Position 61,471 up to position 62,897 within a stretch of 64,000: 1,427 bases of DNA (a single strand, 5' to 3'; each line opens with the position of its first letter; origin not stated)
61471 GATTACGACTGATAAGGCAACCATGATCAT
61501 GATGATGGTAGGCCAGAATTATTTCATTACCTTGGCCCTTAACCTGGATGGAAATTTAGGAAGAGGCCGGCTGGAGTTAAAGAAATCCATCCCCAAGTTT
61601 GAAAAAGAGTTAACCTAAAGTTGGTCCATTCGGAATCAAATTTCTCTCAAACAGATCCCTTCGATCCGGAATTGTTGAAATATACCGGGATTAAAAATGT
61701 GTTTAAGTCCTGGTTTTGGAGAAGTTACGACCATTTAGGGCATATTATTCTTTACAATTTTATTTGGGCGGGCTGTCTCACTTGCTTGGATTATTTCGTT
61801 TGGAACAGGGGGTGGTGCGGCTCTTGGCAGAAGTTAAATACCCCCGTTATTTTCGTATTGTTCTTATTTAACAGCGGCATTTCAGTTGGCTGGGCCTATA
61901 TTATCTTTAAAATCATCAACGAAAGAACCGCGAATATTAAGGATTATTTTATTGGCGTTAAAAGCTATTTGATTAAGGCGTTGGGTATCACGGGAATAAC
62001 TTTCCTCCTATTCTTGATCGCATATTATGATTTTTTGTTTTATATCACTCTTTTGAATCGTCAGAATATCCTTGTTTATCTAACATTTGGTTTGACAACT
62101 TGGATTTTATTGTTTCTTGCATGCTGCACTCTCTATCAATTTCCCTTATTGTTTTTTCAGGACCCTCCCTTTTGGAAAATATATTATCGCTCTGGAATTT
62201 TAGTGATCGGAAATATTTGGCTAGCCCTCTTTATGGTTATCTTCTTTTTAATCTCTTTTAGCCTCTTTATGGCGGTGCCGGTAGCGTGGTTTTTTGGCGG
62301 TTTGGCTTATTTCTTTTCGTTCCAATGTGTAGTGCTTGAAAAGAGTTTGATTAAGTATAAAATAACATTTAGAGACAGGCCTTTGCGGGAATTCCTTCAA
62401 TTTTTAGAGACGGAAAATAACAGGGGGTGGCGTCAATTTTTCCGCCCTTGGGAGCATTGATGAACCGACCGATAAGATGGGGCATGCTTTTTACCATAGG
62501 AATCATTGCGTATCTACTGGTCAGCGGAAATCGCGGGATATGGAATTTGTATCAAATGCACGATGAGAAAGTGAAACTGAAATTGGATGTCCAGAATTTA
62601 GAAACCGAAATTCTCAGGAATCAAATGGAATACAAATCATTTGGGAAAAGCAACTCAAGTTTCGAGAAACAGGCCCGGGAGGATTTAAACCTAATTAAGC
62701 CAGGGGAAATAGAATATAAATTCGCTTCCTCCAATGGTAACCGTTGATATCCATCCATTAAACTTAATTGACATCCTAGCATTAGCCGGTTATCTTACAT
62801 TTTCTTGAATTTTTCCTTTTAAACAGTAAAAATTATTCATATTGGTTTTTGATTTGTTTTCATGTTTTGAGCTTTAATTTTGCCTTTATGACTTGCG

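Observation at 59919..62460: TPR-Roadblock fusion, a second stand-alone Roadblock/LC7 protein and a polytopic membrane protein immediately after the pil-aro cluster, with no MglA-type GTPase in view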

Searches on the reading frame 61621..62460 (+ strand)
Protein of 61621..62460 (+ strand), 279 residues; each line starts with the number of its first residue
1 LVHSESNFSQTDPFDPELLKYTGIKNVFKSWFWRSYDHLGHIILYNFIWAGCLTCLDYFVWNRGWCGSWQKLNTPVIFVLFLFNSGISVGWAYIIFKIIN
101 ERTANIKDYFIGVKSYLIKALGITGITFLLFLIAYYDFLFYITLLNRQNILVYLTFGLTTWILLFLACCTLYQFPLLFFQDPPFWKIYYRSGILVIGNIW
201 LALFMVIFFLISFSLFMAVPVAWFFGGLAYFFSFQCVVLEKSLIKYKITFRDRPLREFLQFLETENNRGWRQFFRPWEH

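Call 3: search_protein_families(library=pfam, proteins=[window:61621-62460:+], max_evalue=1)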
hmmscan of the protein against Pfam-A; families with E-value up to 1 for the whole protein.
window:61621-62460:+ (279 aa): 1 family
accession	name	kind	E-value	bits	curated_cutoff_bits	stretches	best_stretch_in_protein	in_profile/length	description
PF15076.11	DUF4543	-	0.03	14.9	27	1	246-277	26-57/74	Domain of unknown function (DUF4543)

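Call 4: search_protein_families(library=ncbifam, proteins=[window:61621-62460:+], max_evalue=1)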
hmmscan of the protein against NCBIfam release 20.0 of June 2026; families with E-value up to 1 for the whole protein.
window:61621-62460:+ (279 aa): 1 family
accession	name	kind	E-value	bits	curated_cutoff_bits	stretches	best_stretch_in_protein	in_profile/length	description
NF052431.1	MusI_fam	subfamily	0.00028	20.8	160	1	94-226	44-176/194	MusI family membrane protein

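Call 7: find_encoding_contigs(protein=window:61621-62460:+, flank=10000, max_places=6)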
Protein window:61621-62460:+ (279 aa): 2 contigs read that carry it; 2 places shown.
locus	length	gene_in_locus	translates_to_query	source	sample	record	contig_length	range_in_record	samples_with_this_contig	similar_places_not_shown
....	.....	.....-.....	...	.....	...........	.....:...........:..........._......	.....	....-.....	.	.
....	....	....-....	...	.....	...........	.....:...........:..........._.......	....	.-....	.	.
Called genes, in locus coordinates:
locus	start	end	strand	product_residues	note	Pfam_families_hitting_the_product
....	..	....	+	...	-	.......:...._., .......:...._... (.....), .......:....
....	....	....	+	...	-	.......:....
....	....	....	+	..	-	-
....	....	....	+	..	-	-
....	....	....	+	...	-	-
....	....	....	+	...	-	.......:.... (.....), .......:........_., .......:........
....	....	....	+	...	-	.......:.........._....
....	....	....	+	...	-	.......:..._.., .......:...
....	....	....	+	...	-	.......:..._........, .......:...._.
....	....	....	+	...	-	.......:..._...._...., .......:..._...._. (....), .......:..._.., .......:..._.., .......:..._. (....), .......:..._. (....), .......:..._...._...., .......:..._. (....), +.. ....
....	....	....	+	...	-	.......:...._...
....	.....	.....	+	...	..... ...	-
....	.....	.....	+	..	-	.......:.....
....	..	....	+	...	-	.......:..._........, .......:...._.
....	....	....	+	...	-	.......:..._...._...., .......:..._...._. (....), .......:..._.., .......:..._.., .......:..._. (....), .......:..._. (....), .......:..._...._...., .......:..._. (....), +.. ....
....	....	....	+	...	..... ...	-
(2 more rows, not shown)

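Call 12: find_homologous_proteins(query=window:61621-62460:+, max_evalue=0.001)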
Query window:61621-62460:+ (279 aa): 17 proteins with E <= 0.001 among 688 candidates.
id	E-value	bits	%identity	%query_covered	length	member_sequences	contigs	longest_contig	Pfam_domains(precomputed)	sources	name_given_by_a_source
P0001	2.9e-187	640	100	100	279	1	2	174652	-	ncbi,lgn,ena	-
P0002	1.0e-113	398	61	100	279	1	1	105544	-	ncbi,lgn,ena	-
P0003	1.6e-75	273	46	97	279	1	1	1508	-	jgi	jgi:hypothetical protein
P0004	2.9e-67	245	45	93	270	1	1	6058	-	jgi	jgi:hypothetical protein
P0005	3.4e-63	232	43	95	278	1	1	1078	-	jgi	jgi:hypothetical protein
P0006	4.9e-63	232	41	99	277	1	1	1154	-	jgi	jgi:hypothetical protein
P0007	6.6e-62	228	43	99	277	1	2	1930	-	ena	-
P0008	6.1e-60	221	43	100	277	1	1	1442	-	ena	-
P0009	1.1e-59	221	42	99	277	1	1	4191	-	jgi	jgi:hypothetical protein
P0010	7.1e-56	208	39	99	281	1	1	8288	-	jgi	jgi:hypothetical protein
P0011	1.7e-54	204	38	100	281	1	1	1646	-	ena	-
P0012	8.7e-54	201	40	94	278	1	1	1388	-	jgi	-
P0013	1.7e-50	190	38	91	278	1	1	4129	-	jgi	jgi:hypothetical protein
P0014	2.8e-48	183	39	96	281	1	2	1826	-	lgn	-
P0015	1.3e-46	178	37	99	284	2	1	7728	-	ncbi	-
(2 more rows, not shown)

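Call 47: search_protein_families(library=pfam, alignment_id=A4, max_evalue=0.5)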
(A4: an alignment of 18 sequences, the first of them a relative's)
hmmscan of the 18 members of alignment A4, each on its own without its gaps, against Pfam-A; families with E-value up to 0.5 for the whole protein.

A. member 1, P0001 (279 aa): 1 family
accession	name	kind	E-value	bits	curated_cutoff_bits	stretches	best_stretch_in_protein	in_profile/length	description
PF15076.11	DUF4543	-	0.03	14.9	27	1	246-277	26-57/74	Domain of unknown function (DUF4543)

B. families by the number of members that match (of 18 scanned): 1 family
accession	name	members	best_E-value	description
PF15076.11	DUF4543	1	0.03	Domain of unknown function (DUF4543)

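Call 48: search_protein_families(library=ncbifam, alignment_id=A4, max_evalue=0.5)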
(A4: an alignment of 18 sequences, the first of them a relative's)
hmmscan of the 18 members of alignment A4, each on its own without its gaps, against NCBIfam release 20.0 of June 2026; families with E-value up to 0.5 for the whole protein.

A. member 1, P0001 (279 aa): 1 family
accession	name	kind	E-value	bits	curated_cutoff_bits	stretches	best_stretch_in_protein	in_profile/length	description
NF052431.1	MusI_fam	subfamily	0.00028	20.8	160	1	94-226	44-176/194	MusI family membrane protein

B. families by the number of members that match (of 18 scanned): 2 families
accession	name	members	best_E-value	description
NF052431.1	MusI_fam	3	0.00028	MusI family membrane protein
NF003677.0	PRK05305.1-1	2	0.012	phosphatidylserine decarboxylase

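Call 57: search_protein_representatives(alignment_id=A5)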
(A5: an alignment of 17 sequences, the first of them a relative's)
Query: 17 sequences, 277 profile positions. Proteins with E-value up to 0.001 (for the whole library): 553; up to 1e-10: 143; up to 1e-30: 21. The best 150 are listed.
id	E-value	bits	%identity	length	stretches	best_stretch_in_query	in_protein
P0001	1.5e-109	382.3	-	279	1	3-276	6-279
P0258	9.8e-104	363.2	-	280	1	11-277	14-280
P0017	5.2e-102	357.6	-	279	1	2-277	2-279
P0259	4.1e-90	318.6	-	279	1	6-277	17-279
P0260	3.1e-89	315.7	-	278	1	4-277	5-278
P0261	1.8e-74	267.3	-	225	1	54-277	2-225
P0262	6.2e-69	249.1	-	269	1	15-277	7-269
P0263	1.6e-67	244.4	-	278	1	4-277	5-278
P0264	2.5e-66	240.5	-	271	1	22-277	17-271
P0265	2.9e-62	227.2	-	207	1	75-277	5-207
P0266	2.2e-58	214.4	-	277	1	12-277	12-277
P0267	2.9e-58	214.0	-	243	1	38-277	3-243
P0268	5.7e-55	203.3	-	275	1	13-271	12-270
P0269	6.1e-52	193.3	-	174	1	105-277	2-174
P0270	4.8e-49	183.8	-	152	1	127-277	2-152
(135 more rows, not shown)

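Call 59: search_protein_families(library=pfam, alignment_id=A6, max_evalue=0.01)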
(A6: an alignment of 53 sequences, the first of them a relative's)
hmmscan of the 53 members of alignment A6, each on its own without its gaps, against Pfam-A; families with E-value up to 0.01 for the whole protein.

A. member 1, P0001 (279 aa): 0 families

B. families by the number of members that match (of 53 scanned): 5 families
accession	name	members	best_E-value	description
PF04854.19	DUF624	7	3.8e-08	Protein of unknown function, DUF624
PF07264.17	EI24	1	0.00068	Sulfate transporter CysZ/Etoposide-induced protein 2.4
PF06783.16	UPF0239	1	0.0026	Uncharacterised protein family (UPF0239)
PF19053.6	EccD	1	0.003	EccD-like transmembrane domain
PF13903.11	Claudin_2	1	0.0089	PMP-22/EMP/MP20/Claudin tight junction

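Call 60: predict_structure(alignment_id=A5)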
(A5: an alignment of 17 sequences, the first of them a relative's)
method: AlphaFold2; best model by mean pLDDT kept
length: 279 residues; sequences in the alignment: 17
mean_pLDDT: 82.4   pTM: 0.79
mean pLDDT of the five models: 82.4, 80.0, 77.5, 75.8, 74.6
residues with pLDDT >= 90: 68; 70-90: 188; 50-70: 12; < 50: 11
segments of 3 or more residues with pLDDT < 50: 1-11
pLDDT, mean of each block of 10 residues (from residue 1): 37 68 87 90 93 93 88 90 92 91 90 91 87 84 78 84 82 71 82 82 84 81 82 87 77 80 84 70
secondary structure, 60 per line:
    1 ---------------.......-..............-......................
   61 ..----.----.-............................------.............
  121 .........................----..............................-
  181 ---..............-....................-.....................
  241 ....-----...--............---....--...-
elements in order: H16-22 H24-37 H39-62 H74-101 H108-145 H150-179 H184-197 H199-218 H220-244 H255-266 H270-273

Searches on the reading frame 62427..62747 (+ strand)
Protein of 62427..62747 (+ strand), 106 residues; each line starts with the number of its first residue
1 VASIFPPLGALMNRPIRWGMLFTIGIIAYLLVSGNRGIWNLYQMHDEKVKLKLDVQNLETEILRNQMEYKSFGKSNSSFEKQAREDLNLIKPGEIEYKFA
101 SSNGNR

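Call 3: search_protein_families(library=pfam, proteins=[window:62427-62747:+], max_evalue=1)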
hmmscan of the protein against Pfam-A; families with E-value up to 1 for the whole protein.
window:62427-62747:+ (106 aa): 2 families
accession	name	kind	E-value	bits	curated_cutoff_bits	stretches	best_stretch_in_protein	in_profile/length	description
PF04977.20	DivIC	-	1.7e-12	47.4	28.9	1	24-99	2-77/80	Septum formation initiator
PF07919.17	Gryzun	-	0.18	11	26.7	1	46-84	207-245/588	Gryzun, putative trafficking through Golgi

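Call 4: search_protein_families(library=ncbifam, proteins=[window:62427-62747:+], max_evalue=1)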
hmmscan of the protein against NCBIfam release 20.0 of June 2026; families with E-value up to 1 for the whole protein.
window:62427-62747:+ (106 aa): 2 families
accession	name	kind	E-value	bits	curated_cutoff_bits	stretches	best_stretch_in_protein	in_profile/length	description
NF002058.0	PRK00888.1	equivalog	4e-05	23.5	101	1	21-103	9-91/111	cell division protein FtsB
NF038065.1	Pr6Pr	domain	0.032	14.4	30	1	4-47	87-130/162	Pr6Pr family membrane protein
